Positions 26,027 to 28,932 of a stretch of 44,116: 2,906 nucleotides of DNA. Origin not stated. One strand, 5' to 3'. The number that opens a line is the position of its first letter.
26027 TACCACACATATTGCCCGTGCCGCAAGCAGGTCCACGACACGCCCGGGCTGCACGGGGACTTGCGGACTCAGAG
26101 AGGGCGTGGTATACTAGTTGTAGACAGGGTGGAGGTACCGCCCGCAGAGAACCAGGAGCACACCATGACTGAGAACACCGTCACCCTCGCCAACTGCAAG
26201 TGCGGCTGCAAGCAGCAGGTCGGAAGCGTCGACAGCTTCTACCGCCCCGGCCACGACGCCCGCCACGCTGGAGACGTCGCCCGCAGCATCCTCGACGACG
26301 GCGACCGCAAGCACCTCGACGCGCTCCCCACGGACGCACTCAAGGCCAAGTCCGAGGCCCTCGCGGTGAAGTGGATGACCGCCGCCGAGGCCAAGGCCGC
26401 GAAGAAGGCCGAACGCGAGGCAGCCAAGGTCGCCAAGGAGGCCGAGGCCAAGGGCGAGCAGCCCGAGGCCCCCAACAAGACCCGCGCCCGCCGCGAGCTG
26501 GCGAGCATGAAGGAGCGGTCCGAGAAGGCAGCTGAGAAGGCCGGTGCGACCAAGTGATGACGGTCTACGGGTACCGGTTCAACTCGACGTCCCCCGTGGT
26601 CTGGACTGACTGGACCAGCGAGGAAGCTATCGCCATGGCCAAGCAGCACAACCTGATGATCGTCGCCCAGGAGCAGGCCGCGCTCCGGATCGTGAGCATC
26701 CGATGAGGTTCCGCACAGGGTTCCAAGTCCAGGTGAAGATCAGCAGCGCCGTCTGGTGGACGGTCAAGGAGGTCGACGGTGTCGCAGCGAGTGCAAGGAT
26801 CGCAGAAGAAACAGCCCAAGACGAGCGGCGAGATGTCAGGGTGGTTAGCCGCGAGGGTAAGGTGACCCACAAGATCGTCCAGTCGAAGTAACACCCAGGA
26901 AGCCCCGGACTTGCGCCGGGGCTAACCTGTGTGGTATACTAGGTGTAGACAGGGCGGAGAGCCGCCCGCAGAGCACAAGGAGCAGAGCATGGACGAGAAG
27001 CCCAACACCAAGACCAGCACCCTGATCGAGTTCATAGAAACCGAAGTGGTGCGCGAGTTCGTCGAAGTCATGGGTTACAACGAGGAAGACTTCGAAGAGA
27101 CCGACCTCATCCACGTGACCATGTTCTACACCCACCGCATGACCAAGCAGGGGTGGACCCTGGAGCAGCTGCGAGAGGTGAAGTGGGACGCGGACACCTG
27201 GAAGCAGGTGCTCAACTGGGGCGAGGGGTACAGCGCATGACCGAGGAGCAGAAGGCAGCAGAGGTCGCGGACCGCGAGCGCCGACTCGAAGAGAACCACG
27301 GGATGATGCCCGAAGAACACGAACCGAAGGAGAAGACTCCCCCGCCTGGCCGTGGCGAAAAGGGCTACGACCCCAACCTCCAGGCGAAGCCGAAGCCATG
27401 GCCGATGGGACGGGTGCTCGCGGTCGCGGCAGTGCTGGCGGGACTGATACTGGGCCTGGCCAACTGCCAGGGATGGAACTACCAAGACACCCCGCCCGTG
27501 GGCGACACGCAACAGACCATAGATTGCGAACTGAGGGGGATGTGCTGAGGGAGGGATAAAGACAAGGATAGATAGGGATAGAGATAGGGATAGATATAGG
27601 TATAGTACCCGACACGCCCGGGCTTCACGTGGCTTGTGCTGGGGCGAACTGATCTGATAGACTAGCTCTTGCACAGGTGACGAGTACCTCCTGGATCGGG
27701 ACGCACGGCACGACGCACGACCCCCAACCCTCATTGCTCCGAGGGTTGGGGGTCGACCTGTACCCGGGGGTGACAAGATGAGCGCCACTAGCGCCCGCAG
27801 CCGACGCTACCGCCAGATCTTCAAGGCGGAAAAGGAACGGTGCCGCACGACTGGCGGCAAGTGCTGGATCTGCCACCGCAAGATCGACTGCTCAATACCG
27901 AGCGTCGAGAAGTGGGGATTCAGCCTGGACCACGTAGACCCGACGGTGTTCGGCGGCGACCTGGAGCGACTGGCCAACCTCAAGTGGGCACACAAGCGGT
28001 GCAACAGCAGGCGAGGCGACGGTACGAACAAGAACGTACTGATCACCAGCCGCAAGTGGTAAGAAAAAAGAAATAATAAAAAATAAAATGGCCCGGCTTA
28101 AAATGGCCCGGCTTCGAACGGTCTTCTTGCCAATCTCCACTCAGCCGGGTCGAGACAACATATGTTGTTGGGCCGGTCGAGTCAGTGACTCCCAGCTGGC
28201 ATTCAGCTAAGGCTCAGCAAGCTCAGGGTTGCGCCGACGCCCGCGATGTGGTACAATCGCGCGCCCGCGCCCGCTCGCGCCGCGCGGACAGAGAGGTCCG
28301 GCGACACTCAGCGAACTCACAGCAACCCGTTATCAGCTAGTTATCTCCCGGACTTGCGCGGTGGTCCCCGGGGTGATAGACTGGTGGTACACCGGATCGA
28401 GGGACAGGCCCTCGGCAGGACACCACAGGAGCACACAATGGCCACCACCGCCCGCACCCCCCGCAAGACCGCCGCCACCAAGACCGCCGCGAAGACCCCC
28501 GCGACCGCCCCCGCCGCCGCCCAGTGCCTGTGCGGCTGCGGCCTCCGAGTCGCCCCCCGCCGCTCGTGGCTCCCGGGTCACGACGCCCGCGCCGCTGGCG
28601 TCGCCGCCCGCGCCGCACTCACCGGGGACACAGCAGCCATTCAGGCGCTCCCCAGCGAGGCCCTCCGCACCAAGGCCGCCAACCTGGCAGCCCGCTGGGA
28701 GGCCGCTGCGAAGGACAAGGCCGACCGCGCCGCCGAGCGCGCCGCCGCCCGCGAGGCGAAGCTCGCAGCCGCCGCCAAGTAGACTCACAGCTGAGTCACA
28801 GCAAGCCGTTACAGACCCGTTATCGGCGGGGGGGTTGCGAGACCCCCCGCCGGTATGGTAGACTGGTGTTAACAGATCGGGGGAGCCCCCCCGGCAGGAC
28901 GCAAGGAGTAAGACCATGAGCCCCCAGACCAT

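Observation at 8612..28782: Four-member paralogous family sharing a Cys-rich / PGHDAR module, with histone-tail-like Ala/Lys extensions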

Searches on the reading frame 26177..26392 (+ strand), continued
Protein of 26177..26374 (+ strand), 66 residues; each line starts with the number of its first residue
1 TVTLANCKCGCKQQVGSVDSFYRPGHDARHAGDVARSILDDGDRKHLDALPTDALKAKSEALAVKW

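Call 100: search_protein_families(library=pfam, proteins=[L099:1324-2412:+, L099:2409-3515:+, L099:4954-7275:+, L099:8238-9014:+, L099:9089-9871:+, L099:9896-10249:+, L099:10913-12601:+, L099:12630-14144:-, L099:14239-15219:+, L099:15543-16652:+], max_evalue=0.001)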
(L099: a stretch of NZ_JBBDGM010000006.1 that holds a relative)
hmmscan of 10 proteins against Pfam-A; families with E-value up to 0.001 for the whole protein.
L099:1324-2412:+ (362 aa): 1 family
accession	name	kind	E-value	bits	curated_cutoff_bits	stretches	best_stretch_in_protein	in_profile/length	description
PF13651.11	EcoRI_methylase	-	6.8e-137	456.8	26.4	1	6-358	1-345/345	Adenine-specific methyltransferase EcoRI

L099:2409-3515:+ (368 aa): 3 families
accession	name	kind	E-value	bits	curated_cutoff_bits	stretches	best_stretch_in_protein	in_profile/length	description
PF03235.19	GmrSD_N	-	2.1e-19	70.9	33.2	1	36-110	13-91/199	GmrSD restriction endonuclease, N-terminal domain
PF01844.29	HNH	-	5.5e-10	39.7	21.4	1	323-366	1-45/47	HNH endonuclease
PF14279.12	HNH_5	-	1.3e-05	25.5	27.5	1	323-363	1-41/56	HNH endonuclease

L099:4954-7275:+ (773 aa): 2 families
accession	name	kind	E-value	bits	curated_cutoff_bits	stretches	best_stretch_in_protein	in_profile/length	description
PF13481.12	AAA_25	-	1.6e-28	100.1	27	1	441-615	11-194/195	AAA domain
PF09250.16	Prim-Pol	-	5.3e-19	69.6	22.8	1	112-279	1-151/158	Bifunctional DNA primase/polymerase, N-terminal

L099:8238-9014:+ (258 aa): 0 families

L099:9089-9871:+ (260 aa): 1 family
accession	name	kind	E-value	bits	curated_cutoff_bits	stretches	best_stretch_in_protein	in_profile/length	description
PF02467.21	Whib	-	1e-05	26.4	23.6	1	104-159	7-63/65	Transcription factor WhiB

L099:9896-10249:+ (117 aa): 0 families

L099:10913-12601:+ (562 aa): 3 families
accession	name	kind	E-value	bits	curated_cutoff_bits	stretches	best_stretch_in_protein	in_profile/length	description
PF00239.26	Resolvase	-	6.2e-41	140.3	23.3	1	26-173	1-145/145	Resolvase, N terminal domain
PF07508.19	Recombinase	-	2.2e-09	37.9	21.1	1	198-311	2-100/102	Recombinase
PF13408.12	Zn_ribbon_recom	-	9.3e-07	29.6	25.3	1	326-386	2-57/58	Recombinase zinc beta ribbon domain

L099:12630-14144:- (504 aa): 0 families

L099:14239-15219:+ (326 aa): 0 families

L099:15543-16652:+ (369 aa): 2 families
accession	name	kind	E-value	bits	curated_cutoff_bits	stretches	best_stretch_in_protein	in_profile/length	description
PF03462.23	PCRF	-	5.4e-55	186.6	24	1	30-219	2-194/194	PCRF domain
PF00472.26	RF-1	-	1.3e-36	125.5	35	1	229-336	3-116/116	RF-1 domain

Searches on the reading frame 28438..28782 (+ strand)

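Call 3: search_protein_families(library=pfam, proteins=[window:28438-28782:+], max_evalue=1)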
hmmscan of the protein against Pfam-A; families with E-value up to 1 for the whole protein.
window:28438-28782:+ (114 aa): 0 families

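Call 4: search_protein_families(library=phrogs, proteins=[window:28438-28782:+], max_evalue=0.1)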
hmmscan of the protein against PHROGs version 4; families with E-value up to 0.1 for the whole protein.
window:28438-28782:+ (114 aa): 3 families
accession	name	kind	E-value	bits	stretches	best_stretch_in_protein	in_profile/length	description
phrog_5390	-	unknown function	1.5e-10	42.3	1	14-111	8-111/191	-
phrog_5395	-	unknown function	1.6e-06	29.1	1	10-58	107-154/183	-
phrog_5539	-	unknown function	0.0018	19.4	1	20-52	6-39/117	-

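Call 10: search_protein_families(library=ncbifam, proteins=[window:28438-28782:+], max_evalue=1)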
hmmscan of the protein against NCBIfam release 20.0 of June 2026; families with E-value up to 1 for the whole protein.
window:28438-28782:+ (114 aa): 0 families

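Call 92: search_protein_families(library=padloc, proteins=[window:28438-28782:+], max_evalue=0.01)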
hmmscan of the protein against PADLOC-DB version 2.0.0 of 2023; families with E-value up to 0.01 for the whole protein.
window:28438-28782:+ (114 aa): 0 families
